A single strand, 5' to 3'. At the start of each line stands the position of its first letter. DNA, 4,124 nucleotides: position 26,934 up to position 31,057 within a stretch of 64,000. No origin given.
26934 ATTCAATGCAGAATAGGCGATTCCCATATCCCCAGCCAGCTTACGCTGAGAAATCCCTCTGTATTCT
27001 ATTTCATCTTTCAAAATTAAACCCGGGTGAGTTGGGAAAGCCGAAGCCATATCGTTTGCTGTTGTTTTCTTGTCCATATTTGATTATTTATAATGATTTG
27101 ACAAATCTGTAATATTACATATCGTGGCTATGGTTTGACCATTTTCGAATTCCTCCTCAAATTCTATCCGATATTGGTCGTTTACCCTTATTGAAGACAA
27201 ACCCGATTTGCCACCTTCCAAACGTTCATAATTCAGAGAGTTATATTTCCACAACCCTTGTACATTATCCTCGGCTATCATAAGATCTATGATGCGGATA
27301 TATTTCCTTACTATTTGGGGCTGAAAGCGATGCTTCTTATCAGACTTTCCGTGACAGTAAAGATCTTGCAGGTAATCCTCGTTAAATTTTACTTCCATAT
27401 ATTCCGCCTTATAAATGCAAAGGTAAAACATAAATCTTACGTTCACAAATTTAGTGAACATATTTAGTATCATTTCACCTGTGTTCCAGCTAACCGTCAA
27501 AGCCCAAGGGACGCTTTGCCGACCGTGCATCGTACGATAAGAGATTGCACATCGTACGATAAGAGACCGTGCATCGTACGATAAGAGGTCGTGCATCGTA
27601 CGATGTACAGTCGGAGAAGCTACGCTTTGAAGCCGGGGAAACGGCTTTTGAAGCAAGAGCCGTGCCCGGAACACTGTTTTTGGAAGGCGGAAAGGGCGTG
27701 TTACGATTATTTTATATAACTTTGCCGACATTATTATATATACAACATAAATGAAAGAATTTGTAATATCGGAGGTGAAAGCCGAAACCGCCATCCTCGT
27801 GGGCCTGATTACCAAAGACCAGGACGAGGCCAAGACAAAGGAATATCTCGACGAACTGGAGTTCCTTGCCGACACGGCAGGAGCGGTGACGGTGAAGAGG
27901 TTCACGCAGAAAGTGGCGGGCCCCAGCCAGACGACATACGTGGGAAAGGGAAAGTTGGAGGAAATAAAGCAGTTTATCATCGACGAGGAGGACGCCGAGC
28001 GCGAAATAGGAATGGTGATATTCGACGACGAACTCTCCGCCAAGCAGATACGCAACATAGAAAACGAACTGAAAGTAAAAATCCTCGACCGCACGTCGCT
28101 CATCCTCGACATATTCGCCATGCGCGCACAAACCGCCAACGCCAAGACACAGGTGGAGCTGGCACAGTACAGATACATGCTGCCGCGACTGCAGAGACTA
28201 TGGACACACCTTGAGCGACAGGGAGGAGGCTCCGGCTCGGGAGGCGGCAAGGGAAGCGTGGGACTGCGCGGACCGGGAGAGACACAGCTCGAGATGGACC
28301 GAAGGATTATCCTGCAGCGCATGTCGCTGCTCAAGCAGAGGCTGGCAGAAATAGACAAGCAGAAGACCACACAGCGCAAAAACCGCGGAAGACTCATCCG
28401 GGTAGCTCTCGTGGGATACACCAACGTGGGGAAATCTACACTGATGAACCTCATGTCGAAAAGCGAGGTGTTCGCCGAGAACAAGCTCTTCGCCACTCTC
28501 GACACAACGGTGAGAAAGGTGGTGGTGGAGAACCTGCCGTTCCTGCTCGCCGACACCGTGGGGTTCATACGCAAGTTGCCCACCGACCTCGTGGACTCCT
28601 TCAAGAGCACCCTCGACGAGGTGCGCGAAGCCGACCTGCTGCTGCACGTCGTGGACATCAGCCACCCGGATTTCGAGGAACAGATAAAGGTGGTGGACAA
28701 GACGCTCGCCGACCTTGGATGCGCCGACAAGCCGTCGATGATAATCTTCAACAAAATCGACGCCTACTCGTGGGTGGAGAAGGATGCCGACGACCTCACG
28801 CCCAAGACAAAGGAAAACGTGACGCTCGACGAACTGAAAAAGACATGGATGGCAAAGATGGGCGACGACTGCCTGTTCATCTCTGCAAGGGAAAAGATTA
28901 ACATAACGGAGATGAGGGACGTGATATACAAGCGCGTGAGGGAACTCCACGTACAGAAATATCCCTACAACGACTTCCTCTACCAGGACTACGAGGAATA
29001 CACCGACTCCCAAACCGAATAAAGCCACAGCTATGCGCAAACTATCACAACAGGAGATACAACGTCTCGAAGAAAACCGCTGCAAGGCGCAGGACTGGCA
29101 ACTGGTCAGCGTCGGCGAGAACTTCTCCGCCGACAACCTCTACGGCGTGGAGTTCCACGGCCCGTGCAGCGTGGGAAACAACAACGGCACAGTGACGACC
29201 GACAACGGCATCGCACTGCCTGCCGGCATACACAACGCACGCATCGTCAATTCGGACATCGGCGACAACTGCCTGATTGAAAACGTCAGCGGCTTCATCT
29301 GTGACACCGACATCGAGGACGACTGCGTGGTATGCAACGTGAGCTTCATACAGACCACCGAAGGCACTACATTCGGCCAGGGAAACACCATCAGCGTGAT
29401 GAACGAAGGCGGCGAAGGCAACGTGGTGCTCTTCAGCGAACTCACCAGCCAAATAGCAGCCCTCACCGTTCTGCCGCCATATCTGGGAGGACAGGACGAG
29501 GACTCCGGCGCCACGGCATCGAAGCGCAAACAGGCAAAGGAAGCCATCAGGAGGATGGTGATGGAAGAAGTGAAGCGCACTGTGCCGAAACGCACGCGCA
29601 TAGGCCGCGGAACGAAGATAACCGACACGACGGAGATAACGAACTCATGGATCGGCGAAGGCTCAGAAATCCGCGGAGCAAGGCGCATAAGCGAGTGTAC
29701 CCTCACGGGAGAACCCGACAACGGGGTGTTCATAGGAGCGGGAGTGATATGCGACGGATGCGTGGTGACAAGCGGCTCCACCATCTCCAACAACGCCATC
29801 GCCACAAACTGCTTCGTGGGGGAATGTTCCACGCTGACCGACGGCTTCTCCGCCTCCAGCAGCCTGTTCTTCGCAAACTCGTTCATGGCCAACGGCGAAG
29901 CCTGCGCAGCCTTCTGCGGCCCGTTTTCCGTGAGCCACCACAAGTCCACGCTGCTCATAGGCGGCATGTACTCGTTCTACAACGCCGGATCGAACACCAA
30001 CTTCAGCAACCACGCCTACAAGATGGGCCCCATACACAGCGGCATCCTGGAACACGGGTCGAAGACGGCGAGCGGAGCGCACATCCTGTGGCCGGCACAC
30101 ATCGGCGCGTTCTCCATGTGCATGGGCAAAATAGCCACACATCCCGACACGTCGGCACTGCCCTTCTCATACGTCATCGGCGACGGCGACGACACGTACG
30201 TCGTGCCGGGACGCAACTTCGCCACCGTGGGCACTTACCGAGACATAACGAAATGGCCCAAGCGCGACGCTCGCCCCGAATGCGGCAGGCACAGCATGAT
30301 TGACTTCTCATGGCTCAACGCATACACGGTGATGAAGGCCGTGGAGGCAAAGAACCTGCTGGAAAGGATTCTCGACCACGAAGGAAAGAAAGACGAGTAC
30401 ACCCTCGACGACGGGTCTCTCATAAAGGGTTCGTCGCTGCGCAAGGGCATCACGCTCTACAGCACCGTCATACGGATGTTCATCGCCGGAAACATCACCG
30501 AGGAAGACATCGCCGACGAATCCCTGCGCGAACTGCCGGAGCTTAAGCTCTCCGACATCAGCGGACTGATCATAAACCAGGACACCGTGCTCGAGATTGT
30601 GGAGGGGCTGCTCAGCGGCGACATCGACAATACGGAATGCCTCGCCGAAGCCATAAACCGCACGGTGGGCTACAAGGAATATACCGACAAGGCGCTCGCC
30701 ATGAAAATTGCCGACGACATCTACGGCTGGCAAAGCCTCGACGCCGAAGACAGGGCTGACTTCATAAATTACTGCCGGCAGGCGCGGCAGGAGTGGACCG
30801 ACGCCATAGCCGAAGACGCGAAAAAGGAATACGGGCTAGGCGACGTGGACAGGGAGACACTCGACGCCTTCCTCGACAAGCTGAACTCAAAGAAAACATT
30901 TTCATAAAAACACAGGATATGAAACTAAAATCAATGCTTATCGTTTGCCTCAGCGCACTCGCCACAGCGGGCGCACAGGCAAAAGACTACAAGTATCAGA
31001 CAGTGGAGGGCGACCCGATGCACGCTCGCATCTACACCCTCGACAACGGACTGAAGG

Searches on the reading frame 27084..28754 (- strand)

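Call 42: search_protein_families(library=pfam, proteins=[window:27084-28754:-], max_evalue=0.00001)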
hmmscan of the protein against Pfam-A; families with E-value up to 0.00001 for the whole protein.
window:27084-28754:- (556 aa): 1 family
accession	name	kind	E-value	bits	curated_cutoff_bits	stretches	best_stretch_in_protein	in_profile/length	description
PF05015.19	HigB-like_toxin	-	2.8e-09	37.8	27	1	456-541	2-83/91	RelE-like toxin of type II toxin-antitoxin system HigB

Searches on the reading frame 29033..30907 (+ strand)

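Call 42: search_protein_families(library=pfam, proteins=[window:29033-30907:+], max_evalue=0.00001)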
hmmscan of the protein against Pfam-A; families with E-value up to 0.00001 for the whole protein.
window:29033-30907:+ (624 aa): 3 families
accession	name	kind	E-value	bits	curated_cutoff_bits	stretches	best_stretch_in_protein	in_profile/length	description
PF16314.11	DUF4954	-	1.5e-139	465.8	26.2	1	2-445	2-431/433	Domain of unknown function (DUF4954)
PF25084.1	LbH_EIF2B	-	2.6e-08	34.3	54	1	181-264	15-101/105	EIF2B subunit epsilon LbH domain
PF20683.2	DUF6819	-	5.8e-06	26.5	23.5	0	507-602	21-118/171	Domain of unknown function (DUF6819)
